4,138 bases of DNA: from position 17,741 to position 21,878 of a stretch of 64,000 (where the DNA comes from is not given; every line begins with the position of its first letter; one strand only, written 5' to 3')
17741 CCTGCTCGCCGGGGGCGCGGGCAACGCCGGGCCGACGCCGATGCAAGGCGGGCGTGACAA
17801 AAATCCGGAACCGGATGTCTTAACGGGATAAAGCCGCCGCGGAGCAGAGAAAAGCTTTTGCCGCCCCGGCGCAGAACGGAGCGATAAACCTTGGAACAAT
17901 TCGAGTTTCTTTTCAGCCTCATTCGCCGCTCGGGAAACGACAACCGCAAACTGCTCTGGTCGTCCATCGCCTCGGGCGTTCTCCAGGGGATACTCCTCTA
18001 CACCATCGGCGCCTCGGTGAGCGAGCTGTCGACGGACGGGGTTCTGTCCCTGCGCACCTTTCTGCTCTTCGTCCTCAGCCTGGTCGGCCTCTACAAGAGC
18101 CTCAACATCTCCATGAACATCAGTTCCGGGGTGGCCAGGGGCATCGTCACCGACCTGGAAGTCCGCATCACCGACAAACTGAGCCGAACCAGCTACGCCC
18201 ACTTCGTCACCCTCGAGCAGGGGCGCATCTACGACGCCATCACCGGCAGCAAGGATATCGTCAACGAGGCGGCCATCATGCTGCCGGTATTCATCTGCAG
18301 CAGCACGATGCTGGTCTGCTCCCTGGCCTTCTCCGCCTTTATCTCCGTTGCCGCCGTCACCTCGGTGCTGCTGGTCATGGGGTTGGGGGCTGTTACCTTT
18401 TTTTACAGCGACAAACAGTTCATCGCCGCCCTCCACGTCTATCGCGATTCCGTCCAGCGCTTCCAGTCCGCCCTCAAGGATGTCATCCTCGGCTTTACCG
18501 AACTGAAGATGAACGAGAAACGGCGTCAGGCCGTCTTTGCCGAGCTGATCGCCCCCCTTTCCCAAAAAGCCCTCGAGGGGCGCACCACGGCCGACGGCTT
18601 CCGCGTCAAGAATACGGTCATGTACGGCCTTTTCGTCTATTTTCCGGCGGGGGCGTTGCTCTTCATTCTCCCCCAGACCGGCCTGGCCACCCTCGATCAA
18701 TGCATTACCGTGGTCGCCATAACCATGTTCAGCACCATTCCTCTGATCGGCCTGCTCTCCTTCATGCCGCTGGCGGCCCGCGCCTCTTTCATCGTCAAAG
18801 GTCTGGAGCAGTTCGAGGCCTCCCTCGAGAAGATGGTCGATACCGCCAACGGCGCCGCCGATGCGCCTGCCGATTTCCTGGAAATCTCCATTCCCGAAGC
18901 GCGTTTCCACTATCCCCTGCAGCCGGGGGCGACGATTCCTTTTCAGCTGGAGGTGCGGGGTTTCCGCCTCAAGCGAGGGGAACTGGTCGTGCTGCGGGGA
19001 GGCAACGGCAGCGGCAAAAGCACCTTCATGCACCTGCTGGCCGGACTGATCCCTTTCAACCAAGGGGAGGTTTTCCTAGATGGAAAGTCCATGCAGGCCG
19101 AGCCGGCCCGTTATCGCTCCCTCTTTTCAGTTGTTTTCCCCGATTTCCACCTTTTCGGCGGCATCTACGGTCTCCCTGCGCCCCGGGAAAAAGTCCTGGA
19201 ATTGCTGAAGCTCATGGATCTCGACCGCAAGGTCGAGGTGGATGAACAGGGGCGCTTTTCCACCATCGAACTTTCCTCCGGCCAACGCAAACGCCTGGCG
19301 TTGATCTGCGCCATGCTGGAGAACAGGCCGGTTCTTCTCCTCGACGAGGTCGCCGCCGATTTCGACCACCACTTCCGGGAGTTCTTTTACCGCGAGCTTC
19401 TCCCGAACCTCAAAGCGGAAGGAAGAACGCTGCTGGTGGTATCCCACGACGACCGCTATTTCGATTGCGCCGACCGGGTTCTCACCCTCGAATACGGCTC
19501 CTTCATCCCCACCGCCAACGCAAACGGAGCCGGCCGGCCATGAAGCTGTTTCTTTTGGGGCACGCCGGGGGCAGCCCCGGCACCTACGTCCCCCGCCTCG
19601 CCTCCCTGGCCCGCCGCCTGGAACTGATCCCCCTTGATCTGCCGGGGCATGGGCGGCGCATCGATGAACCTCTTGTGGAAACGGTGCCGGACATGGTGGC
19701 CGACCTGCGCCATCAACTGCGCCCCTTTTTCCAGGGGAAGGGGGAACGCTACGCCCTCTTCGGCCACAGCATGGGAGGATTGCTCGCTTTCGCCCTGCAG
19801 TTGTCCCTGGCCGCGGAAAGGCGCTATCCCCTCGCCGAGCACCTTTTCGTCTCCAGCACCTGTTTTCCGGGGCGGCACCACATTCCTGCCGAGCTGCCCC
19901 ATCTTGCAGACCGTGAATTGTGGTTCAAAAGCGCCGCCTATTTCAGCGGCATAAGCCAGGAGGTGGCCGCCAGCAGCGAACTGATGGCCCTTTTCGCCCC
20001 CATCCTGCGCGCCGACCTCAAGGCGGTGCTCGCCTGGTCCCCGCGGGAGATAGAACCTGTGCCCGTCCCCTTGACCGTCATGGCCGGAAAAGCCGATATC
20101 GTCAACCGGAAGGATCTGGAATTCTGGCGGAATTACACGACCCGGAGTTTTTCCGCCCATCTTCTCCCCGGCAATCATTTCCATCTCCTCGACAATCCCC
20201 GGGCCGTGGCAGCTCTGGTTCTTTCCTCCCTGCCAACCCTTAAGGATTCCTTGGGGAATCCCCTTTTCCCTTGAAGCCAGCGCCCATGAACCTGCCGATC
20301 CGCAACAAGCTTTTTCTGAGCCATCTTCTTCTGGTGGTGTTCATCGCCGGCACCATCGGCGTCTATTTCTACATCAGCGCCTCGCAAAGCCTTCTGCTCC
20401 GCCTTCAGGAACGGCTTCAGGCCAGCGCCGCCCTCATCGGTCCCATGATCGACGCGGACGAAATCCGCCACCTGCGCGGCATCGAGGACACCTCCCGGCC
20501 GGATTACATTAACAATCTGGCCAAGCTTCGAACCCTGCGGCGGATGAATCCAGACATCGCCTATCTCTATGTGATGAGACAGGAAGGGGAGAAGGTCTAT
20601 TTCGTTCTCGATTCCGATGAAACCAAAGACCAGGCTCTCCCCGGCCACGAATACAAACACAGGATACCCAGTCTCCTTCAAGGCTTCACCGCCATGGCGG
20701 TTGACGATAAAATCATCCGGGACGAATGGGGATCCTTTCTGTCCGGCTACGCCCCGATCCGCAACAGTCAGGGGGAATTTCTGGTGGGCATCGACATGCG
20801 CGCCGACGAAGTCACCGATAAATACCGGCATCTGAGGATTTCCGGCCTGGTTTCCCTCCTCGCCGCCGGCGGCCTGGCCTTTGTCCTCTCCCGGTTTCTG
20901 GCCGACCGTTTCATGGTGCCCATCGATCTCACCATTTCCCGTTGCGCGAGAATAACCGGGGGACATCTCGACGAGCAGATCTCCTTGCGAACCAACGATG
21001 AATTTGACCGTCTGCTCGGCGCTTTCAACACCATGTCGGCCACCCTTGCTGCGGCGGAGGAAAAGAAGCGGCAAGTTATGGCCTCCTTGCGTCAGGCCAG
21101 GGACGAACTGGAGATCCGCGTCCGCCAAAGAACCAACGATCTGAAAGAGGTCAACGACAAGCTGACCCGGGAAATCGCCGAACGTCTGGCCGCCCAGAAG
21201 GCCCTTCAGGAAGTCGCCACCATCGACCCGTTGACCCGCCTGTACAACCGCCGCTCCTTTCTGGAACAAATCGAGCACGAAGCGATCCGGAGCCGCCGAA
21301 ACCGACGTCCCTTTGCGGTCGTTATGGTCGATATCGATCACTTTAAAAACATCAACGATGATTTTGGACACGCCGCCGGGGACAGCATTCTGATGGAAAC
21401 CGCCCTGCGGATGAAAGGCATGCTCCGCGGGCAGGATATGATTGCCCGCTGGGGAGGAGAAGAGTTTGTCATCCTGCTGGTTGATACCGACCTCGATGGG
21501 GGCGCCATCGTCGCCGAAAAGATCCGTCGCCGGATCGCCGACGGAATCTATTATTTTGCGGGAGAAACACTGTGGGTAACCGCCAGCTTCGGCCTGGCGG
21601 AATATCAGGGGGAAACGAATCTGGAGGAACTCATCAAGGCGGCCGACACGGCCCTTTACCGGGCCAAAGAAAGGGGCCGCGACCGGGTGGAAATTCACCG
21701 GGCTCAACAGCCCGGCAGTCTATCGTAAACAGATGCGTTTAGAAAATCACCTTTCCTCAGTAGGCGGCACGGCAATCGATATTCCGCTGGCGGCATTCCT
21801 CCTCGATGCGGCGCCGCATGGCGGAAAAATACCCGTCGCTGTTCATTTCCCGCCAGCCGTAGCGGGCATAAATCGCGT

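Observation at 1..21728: Efflux-first 21.7-kb operon-like PKS cluster: RND pump, hydroxymalonyl-ACP cassette, two type I PKSs, ABC exporter, TEII and a diguanylate cyclase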

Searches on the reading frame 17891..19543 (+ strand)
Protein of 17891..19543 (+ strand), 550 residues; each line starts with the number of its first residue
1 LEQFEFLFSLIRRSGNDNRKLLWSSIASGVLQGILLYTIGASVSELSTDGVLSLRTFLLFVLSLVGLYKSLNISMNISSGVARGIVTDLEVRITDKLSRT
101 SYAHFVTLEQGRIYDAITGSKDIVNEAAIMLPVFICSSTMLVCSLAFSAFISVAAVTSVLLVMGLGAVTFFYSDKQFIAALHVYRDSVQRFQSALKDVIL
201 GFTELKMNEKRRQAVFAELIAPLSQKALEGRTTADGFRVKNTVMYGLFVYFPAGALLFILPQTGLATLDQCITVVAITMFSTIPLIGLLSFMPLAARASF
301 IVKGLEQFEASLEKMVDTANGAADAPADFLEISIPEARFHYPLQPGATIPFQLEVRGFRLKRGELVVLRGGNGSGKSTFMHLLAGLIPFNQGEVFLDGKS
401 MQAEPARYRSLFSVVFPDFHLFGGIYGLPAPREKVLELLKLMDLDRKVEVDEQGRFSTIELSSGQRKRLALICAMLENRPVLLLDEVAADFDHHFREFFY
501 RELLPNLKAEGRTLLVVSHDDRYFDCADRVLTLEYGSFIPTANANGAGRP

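Call 3: search_protein_families(library=pfam, proteins=[window:17891-19543:+])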
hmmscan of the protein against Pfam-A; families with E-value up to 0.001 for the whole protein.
window:17891-19543:+ (550 aa): 3 families
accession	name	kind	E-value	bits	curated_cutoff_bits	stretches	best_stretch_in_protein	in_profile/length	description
PF00005.33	ABC_tran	-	2.5e-21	77.1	25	1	358-487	6-135/137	ABC transporter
PF13304.12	AAA_21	-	2.1e-10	41.6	27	1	460-521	237-300/304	AAA domain, putative AbiEii toxin, Type IV TA system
PF02463.25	SMC_N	-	8.8e-06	25.7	40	0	447-533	135-211/220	RecF/RecN/SMC N terminal domain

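Call 11: search_protein_families(library=ncbifam, proteins=[window:17891-19543:+])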
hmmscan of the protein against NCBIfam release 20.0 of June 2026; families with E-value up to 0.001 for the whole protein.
window:17891-19543:+ (550 aa): 166 families (the best 25 are shown)
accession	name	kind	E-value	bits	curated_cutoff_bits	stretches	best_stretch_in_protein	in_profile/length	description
NF007813.0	PRK10522.1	equivalog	1.6e-78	264.7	604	1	20-538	17-527/547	multidrug ABC transporter permease/ATP-binding protein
TIGR01194.1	cyc_pep_trnsptr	subfamily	4.6e-75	253.2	286.2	1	19-539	17-548/554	cyclic peptide export ABC transporter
TIGR03375.1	type_I_sec_LssB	subfamily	6.1e-27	94.2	693.1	1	273-538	405-679/696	type I secretion system permease/ATPase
TIGR02203.1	MsbA_lipidA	equivalog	1.1e-24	86.9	602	1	27-539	29-547/572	lipid A export permease/ATP-binding protein MsbA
TIGR02868.1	CydC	equivalog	9e-23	80.7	329.05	1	86-520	85-529/530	thiol reductant ABC exporter subunit CydC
TIGR02857.1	CydD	equivalog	1.4e-21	77.1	435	2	447-533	449-529/529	thiol reductant ABC exporter subunit CydD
TIGR02204.1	MsbA_rel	hypoth_equivalog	1.1e-20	73.8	780.4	1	331-539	337-553/576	ABC transporter, permease/ATP-binding protein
NF008364.0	PRK11160.1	equivalog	2.1e-20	72.8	630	1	86-543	92-557/575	heme ABC transporter ATP-binding protein/permease CydC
TIGR02211.1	LolD_lipo_ex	equivalog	4.6e-20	72.1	307.75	2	443-537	124-218/221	lipoprotein-releasing ABC transporter ATP-binding protein LolD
TIGR04521.1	ECF_ATPase_2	equivalog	6e-20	71.5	330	2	433-540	122-225/279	energy-coupling factor transporter ATPase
NF006987.0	PRK09452.1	equivalog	6.1e-20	71.2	482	1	359-537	39-225/378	spermidine/putrescine ABC transporter ATP-binding protein PotA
TIGR01187.1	potA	subfamily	6.2e-20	71.5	355.6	1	370-540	3-181/325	polyamine ABC transporter ATP-binding protein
TIGR03608.1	L_ocin_972_ABC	subfamily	3.9e-19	68.9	254.85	1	358-533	19-206/206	putative bacteriocin export ABC transporter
NF007601.2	PRK10247.1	equivalog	4.5e-19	68.8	292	1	357-533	21-204/204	iron efflux ABC transporter ATP-binding subunit FetA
TIGR02982.1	heterocyst_DevA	subfamily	1.5e-18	67.2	295.8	2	446-537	127-218/220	ABC exporter ATP-binding subunit, DevA family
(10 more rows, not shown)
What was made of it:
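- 17891..19543 (+): Fused permease-ATPase ABC exporter (YojI/SyrD-like). NF007813, 264.7 bits; TIGR01194, 253.2 bits; both are below their cut-offs (call 11).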

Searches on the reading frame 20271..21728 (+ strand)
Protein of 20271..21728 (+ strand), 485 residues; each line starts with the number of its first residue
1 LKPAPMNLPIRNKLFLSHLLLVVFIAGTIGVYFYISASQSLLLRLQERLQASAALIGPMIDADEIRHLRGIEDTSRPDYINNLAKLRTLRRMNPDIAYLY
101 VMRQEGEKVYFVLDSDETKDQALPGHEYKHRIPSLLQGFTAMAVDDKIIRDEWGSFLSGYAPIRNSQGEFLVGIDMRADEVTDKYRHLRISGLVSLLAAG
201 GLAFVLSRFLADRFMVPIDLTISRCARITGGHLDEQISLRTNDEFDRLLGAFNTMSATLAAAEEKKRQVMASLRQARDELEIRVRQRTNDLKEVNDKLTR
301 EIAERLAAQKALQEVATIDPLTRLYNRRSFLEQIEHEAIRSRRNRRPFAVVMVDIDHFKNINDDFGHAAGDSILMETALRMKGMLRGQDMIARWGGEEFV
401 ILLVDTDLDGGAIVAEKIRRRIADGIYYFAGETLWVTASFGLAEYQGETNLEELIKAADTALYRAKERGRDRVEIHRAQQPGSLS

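Call 3: search_protein_families(library=pfam, proteins=[window:20271-21728:+])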
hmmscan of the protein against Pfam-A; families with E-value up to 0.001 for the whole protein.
window:20271-21728:+ (485 aa): 2 families
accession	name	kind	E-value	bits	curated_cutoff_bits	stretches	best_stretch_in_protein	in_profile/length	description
PF00990.26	GGDEF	-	1.5e-47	161.8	23.8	1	316-472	1-161/161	Diguanylate cyclase, GGDEF domain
PF00672.30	HAMP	-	4.7e-07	30.5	25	1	209-259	1-51/53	HAMP domain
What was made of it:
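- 20286..21728 (+): Membrane-bound HAMP-GGDEF diguanylate cyclase. It is probably a lineage-specific neighbour, not a conserved cluster member. PF00990, 161.8 bits, plus HAMP (call 3).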

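Call 11: search_protein_families(library=ncbifam, proteins=[window:20286-21728:+])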
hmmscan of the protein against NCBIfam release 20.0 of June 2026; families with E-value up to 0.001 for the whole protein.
window:20286-21728:+ (480 aa): 31 families (the best 25 are shown)
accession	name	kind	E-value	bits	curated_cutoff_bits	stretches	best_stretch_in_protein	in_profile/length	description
NF038266.1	diguan_SiaD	equivalog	2.3e-54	184.4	290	1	283-468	69-252/252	biofilm regulation diguanylate cyclase SiaD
TIGR00254.1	GGDEF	domain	1.6e-52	177.6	37.4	1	307-470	1-166/168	diguanylate cyclase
NF007135.0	PRK09581.1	equivalog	1.8e-47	162.2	474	1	274-469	263-453/457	PleD family two-component system response regulator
NF007380.0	PRK09894.1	equivalog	1.9e-46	158.8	256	1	291-471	108-287/296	diguanylate cyclase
NF007423.1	PRK09966.1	equivalog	4.9e-42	144.2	325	1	293-461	221-390/390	diguanylate cyclase DgcN/YfiN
NF011955.1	PRK15426.1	equivalog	4.9e-41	140.5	408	1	301-471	388-561/564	cellulose biosynthesis regulator diguanylate cyclase DgcQ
NF041606.1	dguan_cyc_DgcA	equivalog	2.5e-39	135.2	370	1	304-470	171-338/340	diguanylate cyclase DgcA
NF007298.0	PRK09776.1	equivalog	2e-37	128.6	1135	1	296-475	669-849/1111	diguanylate cyclase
NF047654.1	DiguCycDgcRLepto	equivalog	6.2e-36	123.8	500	1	303-468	125-293/295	diguanylate cyclase DgcR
NF045675.1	PhdiestaseDibA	equivalog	1.8e-34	119.1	980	1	302-467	194-360/623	phosphodiesterase DibA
NF051473.1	DigCycDgcsShew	equivalog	3.6e-33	115.2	400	1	280-470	105-290/291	diguanylate cyclase DgcS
NF007599.0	PRK10245.1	equivalog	1.8e-29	102.4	402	1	296-470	194-369/371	diguanylate cyclase AdrA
NF007474.0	PRK10060.1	equivalog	1.1e-28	99.9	782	1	296-470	222-394/663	cyclic di-GMP phosphodiesterase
NF053781.1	cdiGMPphdstlr2612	equivalog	3.6e-25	87.8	1600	1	293-471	822-1002/1268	Tlr1612 family c-di-GMP phosphodiesterase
NF040885.1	diguan_DgcJ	equivalog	1.5e-23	83.3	500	1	307-465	337-490/493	diguanylate cyclase DgcJ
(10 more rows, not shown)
